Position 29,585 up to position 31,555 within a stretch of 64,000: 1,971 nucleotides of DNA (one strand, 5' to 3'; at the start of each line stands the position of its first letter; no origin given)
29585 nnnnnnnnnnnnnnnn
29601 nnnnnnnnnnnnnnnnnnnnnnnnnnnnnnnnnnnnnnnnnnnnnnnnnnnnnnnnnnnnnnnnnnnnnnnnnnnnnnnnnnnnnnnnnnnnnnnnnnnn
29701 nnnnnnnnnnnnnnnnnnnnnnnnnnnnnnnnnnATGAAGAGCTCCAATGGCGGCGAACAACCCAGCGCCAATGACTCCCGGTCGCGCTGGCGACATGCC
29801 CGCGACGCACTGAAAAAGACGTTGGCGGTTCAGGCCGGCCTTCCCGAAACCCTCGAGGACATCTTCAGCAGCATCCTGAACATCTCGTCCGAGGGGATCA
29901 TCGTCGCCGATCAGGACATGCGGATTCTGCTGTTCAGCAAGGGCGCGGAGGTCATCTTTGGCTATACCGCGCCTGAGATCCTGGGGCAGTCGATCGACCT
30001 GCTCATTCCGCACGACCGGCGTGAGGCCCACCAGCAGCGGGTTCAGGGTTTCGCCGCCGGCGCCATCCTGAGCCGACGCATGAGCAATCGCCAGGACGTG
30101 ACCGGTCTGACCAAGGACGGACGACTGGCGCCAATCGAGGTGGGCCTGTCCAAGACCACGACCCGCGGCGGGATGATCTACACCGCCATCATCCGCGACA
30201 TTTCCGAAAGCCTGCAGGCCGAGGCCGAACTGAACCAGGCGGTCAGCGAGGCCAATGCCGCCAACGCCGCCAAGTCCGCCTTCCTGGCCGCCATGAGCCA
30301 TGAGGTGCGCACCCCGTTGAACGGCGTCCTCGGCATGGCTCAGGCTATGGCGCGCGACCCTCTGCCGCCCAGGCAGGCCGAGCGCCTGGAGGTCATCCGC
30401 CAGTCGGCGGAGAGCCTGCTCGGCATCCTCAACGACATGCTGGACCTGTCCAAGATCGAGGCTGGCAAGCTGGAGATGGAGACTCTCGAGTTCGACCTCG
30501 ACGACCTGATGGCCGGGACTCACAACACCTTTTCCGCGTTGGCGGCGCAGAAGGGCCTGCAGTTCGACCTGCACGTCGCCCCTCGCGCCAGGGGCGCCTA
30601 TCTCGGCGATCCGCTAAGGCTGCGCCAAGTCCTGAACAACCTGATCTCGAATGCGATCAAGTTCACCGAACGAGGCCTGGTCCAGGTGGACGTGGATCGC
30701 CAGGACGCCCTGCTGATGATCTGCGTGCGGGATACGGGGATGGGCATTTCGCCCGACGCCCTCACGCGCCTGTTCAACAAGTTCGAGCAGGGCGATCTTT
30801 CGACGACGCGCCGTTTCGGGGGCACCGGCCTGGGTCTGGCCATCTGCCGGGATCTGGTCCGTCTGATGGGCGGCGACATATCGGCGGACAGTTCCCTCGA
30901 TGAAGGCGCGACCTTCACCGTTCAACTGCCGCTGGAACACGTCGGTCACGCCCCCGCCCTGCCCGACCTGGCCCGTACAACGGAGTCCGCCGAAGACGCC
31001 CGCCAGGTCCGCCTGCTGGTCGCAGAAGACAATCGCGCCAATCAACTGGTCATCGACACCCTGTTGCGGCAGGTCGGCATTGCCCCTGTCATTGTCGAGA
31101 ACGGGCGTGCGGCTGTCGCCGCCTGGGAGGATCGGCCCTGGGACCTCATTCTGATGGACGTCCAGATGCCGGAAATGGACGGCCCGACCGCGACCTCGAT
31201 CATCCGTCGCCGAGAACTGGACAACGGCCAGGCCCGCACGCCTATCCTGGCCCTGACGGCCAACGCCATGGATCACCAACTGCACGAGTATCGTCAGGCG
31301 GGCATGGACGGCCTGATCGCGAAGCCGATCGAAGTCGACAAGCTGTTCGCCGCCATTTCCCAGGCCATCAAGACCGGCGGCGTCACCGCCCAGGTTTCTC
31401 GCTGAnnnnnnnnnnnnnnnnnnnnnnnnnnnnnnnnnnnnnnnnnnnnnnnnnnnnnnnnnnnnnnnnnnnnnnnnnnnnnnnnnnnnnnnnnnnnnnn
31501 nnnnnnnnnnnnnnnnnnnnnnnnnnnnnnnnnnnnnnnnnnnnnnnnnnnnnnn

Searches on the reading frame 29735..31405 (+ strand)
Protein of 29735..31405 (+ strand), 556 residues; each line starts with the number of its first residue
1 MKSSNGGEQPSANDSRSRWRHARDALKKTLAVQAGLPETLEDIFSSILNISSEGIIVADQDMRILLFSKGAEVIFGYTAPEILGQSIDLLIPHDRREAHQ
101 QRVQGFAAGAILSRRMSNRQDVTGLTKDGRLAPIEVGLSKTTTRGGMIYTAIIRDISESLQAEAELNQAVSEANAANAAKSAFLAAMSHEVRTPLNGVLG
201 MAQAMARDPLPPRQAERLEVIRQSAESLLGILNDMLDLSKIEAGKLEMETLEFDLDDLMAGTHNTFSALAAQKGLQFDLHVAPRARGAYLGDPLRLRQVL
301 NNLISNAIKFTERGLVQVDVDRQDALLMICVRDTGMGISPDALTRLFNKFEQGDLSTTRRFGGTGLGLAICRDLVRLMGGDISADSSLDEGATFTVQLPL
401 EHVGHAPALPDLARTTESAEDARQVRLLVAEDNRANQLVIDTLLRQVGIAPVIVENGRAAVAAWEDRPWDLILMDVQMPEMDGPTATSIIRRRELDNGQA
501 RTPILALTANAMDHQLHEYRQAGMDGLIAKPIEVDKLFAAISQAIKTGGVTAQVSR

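Call 97: search_protein_families(library=pfam, proteins=[window:29735-31405:+], max_evalue=0.00001)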
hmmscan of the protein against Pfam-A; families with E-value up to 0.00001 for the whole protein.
window:29735-31405:+ (556 aa): 5 families
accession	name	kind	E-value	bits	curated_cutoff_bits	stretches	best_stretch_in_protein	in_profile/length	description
PF02518.31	HATPase_c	-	3e-30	105.4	26.4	1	291-401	1-110/111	Histidine kinase-, DNA gyrase B-, and HSP90-like ATPase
PF00072.30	Response_reg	-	1.7e-22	80.1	30.2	1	428-541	2-110/111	Response regulator receiver domain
PF00512.31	HisKA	-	2.4e-21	76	26.9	1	179-244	1-66/66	His Kinase A (phospho-acceptor) domain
PF00989.32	PAS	-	5e-11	43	22.6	1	44-156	3-113/113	PAS fold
PF13426.13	PAS_9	-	5.4e-10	39.9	27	1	53-158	2-103/103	PAS domain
